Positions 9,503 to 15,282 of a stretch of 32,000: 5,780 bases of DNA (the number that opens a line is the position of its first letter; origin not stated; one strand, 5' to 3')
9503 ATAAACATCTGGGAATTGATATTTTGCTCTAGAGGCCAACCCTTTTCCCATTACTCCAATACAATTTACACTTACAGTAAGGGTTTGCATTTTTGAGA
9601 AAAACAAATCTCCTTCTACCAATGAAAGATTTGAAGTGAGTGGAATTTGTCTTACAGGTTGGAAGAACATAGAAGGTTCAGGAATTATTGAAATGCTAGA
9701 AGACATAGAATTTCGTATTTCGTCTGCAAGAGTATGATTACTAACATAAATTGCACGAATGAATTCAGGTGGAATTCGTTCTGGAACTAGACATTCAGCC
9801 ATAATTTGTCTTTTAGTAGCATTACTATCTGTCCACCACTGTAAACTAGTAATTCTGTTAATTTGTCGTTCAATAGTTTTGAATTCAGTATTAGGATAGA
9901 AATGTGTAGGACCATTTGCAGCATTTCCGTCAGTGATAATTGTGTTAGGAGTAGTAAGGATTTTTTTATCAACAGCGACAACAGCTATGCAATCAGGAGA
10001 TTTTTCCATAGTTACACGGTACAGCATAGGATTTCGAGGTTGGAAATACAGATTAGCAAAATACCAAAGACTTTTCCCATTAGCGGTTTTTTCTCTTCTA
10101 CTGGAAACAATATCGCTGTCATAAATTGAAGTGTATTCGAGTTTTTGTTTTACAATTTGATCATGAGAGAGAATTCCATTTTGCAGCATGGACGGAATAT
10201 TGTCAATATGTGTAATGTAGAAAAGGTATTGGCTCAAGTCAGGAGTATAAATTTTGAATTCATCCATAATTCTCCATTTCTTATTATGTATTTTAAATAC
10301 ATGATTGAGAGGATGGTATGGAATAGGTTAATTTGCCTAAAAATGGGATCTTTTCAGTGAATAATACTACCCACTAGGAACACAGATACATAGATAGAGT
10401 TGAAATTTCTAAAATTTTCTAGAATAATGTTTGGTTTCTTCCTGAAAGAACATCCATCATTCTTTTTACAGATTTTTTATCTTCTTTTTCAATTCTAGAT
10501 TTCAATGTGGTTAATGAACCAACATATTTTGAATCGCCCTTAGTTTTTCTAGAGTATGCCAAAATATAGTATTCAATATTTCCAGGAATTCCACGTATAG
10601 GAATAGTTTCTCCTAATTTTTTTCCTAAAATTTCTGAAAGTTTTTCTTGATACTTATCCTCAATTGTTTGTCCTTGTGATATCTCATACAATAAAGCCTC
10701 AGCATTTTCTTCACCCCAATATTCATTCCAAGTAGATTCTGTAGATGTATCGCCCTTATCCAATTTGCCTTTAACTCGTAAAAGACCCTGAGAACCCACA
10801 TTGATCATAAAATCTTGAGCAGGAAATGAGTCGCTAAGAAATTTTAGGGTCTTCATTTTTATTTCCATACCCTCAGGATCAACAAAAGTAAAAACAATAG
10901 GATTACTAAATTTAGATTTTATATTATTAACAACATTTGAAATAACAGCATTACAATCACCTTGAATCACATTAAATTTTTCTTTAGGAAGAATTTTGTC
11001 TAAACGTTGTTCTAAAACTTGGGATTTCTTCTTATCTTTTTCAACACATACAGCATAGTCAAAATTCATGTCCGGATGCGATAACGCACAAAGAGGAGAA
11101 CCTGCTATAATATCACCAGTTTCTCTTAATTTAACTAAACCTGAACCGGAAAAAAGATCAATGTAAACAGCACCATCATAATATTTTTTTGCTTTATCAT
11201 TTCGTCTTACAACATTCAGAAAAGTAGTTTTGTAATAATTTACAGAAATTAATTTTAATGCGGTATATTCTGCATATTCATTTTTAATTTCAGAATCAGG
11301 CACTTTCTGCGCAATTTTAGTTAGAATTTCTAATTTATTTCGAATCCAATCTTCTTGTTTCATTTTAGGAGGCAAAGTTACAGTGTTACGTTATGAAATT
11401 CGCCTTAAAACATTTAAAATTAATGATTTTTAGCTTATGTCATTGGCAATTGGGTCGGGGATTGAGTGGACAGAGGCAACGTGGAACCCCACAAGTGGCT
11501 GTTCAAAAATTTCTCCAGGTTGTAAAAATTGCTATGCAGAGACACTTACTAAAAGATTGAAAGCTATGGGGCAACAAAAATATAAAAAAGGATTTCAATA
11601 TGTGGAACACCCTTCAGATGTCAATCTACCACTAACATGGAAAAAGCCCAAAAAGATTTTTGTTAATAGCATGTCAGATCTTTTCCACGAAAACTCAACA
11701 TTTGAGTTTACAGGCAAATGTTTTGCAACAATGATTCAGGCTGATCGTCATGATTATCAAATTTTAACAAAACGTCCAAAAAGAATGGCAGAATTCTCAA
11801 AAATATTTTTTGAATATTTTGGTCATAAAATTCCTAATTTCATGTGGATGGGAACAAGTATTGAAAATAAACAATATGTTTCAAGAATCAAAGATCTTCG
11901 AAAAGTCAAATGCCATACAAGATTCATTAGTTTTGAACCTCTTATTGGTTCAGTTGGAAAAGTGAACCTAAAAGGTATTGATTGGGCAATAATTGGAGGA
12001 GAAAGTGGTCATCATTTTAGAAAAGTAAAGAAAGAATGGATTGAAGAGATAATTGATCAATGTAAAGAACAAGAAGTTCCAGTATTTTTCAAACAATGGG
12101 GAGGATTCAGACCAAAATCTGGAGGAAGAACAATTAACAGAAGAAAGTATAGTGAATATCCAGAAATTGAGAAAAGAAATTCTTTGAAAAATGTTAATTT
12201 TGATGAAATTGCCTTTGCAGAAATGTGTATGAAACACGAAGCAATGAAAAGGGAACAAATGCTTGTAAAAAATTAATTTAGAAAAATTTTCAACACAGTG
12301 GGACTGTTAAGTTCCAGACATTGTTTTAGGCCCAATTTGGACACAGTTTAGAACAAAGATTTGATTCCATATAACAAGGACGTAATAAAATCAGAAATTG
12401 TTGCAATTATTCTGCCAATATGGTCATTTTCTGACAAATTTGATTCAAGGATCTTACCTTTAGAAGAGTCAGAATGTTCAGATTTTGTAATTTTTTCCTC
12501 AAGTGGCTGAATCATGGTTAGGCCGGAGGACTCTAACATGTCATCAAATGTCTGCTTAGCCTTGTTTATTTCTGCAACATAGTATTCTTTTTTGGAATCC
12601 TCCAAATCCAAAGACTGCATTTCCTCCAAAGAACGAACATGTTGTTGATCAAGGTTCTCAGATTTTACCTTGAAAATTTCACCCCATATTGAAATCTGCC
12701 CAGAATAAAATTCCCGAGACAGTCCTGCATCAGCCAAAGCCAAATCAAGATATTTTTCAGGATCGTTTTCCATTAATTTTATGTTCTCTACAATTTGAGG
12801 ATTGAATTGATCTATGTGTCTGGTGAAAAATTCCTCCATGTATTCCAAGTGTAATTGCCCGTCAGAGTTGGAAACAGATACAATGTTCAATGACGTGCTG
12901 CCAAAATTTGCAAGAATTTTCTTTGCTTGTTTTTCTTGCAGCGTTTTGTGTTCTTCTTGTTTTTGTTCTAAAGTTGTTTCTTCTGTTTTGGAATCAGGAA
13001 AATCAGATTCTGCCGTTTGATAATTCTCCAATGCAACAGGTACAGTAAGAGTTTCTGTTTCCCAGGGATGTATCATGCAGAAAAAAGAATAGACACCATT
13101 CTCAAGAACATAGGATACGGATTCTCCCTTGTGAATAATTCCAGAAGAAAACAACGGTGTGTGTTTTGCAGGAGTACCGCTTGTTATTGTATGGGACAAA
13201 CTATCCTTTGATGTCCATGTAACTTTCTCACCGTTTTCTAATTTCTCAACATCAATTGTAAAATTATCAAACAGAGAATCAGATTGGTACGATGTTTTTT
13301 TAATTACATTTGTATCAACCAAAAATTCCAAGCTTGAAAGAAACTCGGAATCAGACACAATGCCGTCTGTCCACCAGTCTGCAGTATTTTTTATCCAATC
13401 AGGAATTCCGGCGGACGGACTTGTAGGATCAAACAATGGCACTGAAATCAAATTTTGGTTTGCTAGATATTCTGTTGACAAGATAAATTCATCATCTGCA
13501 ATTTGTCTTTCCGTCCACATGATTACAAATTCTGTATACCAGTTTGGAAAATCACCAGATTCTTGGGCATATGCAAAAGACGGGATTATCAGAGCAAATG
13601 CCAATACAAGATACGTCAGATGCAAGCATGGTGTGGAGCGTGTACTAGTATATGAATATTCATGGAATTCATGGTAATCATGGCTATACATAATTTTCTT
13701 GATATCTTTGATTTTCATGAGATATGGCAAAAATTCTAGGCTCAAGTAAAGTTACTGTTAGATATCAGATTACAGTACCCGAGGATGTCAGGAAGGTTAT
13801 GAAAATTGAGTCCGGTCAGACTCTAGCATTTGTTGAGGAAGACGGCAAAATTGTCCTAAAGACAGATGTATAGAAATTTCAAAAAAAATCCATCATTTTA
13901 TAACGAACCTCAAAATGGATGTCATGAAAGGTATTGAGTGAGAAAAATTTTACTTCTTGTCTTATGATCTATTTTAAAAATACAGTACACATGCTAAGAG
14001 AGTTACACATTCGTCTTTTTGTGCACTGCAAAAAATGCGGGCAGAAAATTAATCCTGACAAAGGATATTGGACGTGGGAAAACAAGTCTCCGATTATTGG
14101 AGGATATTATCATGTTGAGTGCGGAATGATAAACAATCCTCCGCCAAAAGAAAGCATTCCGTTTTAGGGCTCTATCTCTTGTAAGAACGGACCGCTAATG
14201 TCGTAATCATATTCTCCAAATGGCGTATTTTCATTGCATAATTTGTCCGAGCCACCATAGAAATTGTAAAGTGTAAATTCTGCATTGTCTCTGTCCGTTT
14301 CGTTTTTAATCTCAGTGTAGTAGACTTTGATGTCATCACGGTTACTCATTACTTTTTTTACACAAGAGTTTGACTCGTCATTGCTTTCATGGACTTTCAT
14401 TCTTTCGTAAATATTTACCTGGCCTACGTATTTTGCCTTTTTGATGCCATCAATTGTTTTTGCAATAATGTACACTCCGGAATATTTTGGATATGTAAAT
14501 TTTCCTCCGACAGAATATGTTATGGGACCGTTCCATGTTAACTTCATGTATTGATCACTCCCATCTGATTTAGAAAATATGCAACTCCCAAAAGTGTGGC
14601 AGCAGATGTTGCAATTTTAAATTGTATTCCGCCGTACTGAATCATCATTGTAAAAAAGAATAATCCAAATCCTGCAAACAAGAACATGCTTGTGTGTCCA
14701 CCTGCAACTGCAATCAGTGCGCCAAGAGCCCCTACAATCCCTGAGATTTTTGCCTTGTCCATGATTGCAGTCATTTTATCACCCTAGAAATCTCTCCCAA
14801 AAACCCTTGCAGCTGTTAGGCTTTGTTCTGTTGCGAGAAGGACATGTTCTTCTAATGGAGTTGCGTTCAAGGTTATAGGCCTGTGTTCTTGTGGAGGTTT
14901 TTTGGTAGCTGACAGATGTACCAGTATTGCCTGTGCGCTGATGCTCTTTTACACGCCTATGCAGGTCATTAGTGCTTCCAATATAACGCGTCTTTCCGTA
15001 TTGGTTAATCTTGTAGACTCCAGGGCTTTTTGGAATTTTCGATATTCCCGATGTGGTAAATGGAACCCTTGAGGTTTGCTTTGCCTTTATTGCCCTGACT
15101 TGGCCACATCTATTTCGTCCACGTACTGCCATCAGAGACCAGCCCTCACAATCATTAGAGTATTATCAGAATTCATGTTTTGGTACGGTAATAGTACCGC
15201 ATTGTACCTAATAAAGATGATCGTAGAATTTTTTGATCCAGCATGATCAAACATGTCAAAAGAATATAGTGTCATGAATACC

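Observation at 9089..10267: DarT (DUF4433) toxin and macrodomain antidote fused in one archaeal polypeptide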

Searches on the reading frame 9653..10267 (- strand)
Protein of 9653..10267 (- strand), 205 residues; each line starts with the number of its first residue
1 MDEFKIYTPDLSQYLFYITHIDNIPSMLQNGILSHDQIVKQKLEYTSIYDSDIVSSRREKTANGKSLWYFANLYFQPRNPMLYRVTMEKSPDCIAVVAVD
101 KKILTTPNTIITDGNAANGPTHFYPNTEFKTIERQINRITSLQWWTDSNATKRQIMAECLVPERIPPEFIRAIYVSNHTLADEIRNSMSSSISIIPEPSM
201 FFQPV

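Call 59: search_solved_structures(query=A5, max_evalue=0.01, show_alignments=5)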
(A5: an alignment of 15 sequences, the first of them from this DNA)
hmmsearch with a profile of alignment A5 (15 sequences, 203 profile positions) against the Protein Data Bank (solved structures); distinct sequences matched with E-value up to 0.01: 4.
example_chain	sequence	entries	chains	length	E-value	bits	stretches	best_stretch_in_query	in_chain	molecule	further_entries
7omu_AAA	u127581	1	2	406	1.4e-80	272.9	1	6-202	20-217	Macro domain-containing protein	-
7omv_AAA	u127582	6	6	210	5.5e-14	55.5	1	10-187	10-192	DarT domain-containing protein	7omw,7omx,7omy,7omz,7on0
8baq_A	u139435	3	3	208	1.2e-09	41.3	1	4-43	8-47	DarT ssDNA thymidine ADP-ribosyltransferase family protein | E. coli C7 DarT1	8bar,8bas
7yk3_A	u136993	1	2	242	2.3e-08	37.2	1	12-187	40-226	DNA ADP-ribosyl transferase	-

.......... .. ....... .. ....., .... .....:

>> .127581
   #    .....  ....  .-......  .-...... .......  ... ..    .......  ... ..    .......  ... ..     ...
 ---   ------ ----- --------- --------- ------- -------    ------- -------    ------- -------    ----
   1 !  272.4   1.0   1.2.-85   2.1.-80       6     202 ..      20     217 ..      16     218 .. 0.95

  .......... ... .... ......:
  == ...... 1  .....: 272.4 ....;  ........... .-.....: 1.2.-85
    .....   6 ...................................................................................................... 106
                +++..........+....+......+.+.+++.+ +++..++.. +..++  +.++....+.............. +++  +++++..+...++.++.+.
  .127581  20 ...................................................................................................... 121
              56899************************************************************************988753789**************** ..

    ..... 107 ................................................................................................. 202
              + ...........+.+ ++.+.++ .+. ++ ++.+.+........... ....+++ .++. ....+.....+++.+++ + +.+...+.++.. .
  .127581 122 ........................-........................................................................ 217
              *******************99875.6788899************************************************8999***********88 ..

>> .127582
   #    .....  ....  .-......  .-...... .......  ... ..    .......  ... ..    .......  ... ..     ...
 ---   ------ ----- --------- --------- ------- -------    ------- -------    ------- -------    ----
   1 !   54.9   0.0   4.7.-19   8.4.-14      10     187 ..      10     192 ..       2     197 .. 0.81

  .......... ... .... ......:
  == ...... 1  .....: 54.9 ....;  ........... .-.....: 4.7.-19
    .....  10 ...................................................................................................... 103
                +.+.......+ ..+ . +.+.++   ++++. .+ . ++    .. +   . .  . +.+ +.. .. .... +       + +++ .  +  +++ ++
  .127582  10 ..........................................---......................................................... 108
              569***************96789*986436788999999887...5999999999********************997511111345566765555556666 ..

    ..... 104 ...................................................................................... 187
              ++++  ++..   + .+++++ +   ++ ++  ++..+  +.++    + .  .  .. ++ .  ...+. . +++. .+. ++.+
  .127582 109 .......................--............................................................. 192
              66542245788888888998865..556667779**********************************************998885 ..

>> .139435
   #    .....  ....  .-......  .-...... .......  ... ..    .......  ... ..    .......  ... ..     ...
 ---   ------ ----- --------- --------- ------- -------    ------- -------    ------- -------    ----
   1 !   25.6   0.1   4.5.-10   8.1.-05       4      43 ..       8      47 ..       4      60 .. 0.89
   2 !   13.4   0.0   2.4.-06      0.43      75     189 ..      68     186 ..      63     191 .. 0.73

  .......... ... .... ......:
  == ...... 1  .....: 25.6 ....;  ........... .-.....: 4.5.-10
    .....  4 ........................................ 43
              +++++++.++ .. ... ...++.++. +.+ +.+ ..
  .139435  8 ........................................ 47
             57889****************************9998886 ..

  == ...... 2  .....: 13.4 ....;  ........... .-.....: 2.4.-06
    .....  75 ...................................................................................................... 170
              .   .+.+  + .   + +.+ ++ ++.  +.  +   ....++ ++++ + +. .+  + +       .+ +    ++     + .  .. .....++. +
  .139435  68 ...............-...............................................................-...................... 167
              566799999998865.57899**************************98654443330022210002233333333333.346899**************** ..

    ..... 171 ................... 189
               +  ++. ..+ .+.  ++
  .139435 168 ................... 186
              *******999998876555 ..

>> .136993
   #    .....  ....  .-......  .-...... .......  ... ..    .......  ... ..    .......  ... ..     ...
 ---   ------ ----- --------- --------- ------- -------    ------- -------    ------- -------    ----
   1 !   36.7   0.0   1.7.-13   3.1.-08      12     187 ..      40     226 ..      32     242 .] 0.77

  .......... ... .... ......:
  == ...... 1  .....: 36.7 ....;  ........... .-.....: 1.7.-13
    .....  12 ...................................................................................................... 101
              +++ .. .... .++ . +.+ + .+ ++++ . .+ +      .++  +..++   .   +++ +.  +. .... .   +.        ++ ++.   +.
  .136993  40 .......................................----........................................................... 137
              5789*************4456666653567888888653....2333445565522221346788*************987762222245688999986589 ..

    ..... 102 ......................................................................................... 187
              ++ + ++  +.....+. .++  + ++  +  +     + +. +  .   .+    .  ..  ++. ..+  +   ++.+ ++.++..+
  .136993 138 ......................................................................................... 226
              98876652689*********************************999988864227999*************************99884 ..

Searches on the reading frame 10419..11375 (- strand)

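Call 22: search_protein_families(library=pfam, proteins=[window:10419-11375:-], max_evalue=0.01)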
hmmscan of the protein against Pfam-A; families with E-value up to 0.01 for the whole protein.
window:10419-11375:- (318 aa): 0 families

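Call 23: search_protein_families(library=ncbifam, proteins=[window:10419-11375:-], max_evalue=0.01)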
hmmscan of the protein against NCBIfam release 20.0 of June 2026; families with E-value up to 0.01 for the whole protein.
window:10419-11375:- (318 aa): 1 family
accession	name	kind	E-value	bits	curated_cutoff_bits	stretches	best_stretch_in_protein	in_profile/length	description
TIGR04474.1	tcm_partner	subfamily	1.6e-28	100.4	53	1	38-284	3-255/263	three-Cys-motif partner protein TcmP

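Call 62: search_protein_families(library=padloc, proteins=[window:10419-11375:-], max_evalue=0.001)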
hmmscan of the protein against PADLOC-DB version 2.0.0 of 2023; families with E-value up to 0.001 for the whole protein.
window:10419-11375:- (318 aa): 3 families
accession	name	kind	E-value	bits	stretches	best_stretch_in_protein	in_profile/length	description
PDLC04636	PDC-M41A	-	3.9e-20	70.8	1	36-183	8-154/281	-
PDLC04635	PDC-M41A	-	2.1e-18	65.3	1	36-245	10-231/298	-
PDLC04637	PDC-M41A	-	4.7e-05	20.9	1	103-204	16-120/226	-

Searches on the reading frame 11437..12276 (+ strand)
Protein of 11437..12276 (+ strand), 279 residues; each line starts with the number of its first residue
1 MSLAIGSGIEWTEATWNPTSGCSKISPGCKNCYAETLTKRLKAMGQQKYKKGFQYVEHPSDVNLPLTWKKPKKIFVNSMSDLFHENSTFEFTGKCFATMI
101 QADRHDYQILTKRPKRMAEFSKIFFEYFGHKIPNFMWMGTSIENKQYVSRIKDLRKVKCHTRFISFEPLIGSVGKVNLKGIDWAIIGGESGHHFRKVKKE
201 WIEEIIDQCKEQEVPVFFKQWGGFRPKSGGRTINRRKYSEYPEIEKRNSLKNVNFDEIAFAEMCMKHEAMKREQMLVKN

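Call 22: search_protein_families(library=pfam, proteins=[window:11437-12276:+], max_evalue=0.01)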
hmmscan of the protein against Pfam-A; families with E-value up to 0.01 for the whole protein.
window:11437-12276:+ (279 aa): 1 family
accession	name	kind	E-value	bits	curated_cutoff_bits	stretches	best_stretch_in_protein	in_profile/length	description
PF07505.17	DUF5131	-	6e-88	294.9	28.9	1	7-241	2-242/243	Protein of unknown function (DUF5131)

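Call 23: search_protein_families(library=ncbifam, proteins=[window:11437-12276:+], max_evalue=0.01)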
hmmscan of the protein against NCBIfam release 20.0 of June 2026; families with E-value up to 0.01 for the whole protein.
window:11437-12276:+ (279 aa): 1 family
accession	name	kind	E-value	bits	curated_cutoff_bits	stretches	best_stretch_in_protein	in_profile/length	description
TIGR04471.1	rSAM_mob_pairA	equivalog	2.3e-26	92.6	355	1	27-220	18-196/220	radical SAM mobile pair protein A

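Call 62: search_protein_families(library=padloc, proteins=[window:11437-12276:+], max_evalue=0.001)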
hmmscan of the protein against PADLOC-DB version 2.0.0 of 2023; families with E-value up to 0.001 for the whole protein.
window:11437-12276:+ (279 aa): 2 families
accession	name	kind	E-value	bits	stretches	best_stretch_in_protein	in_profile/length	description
PDLC04639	PDC-M41B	-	2e-100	333.1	1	7-247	4-238/241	-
PDLC04569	PDC-M30B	-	5.2e-98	325.4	1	7-247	4-238/241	-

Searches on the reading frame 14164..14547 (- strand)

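Call 22: search_protein_families(library=pfam, proteins=[window:14164-14547:-], max_evalue=0.01)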
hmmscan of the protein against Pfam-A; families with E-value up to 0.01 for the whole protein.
window:14164-14547:- (127 aa): 1 family
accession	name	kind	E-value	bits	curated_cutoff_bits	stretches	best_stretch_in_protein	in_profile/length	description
PF01541.30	GIY-YIG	-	0.0087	16.8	22.6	0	23-84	2-59/78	GIY-YIG catalytic domain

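Call 62: search_protein_families(library=padloc, proteins=[window:14164-14547:-], max_evalue=0.001)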
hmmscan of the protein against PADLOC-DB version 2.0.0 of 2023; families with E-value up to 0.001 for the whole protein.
window:14164-14547:- (127 aa): 0 families

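Call 77: search_protein_families(library=ncbifam, proteins=[window:14164-14547:-], max_evalue=0.01)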
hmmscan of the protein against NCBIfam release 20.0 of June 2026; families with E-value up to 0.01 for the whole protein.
window:14164-14547:- (127 aa): 0 families

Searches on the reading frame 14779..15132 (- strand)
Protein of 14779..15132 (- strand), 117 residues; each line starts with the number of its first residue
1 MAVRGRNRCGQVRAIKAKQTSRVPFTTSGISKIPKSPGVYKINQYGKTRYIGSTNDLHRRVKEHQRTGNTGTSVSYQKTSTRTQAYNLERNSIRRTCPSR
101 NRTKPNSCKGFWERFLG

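Call 22: search_protein_families(library=pfam, proteins=[window:14779-15132:-], max_evalue=0.01)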
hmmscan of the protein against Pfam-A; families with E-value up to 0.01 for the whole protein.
window:14779-15132:- (117 aa): 3 families
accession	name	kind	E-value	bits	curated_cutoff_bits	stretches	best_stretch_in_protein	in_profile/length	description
PF01541.30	GIY-YIG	-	7e-05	23.5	22.6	1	39-80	4-56/78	GIY-YIG catalytic domain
PF24348.1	DUF7508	-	0.00014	22.4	26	1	24-89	9-73/79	Domain of unknown function (DUF7508)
PF10544.15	T5orf172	-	0.003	18.5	20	1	50-91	17-62/101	T5orf172 domain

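Call 62: search_protein_families(library=padloc, proteins=[window:14779-15132:-], max_evalue=0.001)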
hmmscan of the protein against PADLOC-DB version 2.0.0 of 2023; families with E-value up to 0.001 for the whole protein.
window:14779-15132:- (117 aa): 0 families

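Call 77: search_protein_families(library=ncbifam, proteins=[window:14779-15132:-], max_evalue=0.01)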
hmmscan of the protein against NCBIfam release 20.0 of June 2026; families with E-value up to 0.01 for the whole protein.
window:14779-15132:- (117 aa): 9 families
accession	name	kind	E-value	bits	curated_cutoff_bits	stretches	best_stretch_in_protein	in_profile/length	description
NF011262.0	PRK14668.1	equivalog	3.3e-06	25.8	544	1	31-101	11-89/577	excinuclease ABC subunit C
NF005906.0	PRK07883.1-4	equivalog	9.2e-05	21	495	1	29-104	208-295/563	DEDD exonuclease domain-containing protein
TIGR01453.1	grpIintron_endo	subfamily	0.00014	22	56.05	1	38-67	3-33/215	group I intron endonuclease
NF011261.0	PRK14667.1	equivalog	0.00059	18.5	818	1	28-69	8-49/567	excinuclease ABC subunit C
NF005907.0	PRK07883.1-5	equivalog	0.0011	17.4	454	1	31-64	225-259/584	DEDD exonuclease domain-containing protein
TIGR00194.1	uvrC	equivalog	0.0013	17.5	285.45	1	30-94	5-79/574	excinuclease ABC subunit UvrC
NF005905.0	PRK07883.1-3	equivalog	0.002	16.8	508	1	30-69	220-260/581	DEDD exonuclease domain-containing protein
NF011260.0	PRK14666.1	equivalog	0.0052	15.6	649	1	29-71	5-48/698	excinuclease ABC subunit C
NF007833.0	PRK10545.1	equivalog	0.0055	15.9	367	1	29-94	27-100/289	excinuclease Cho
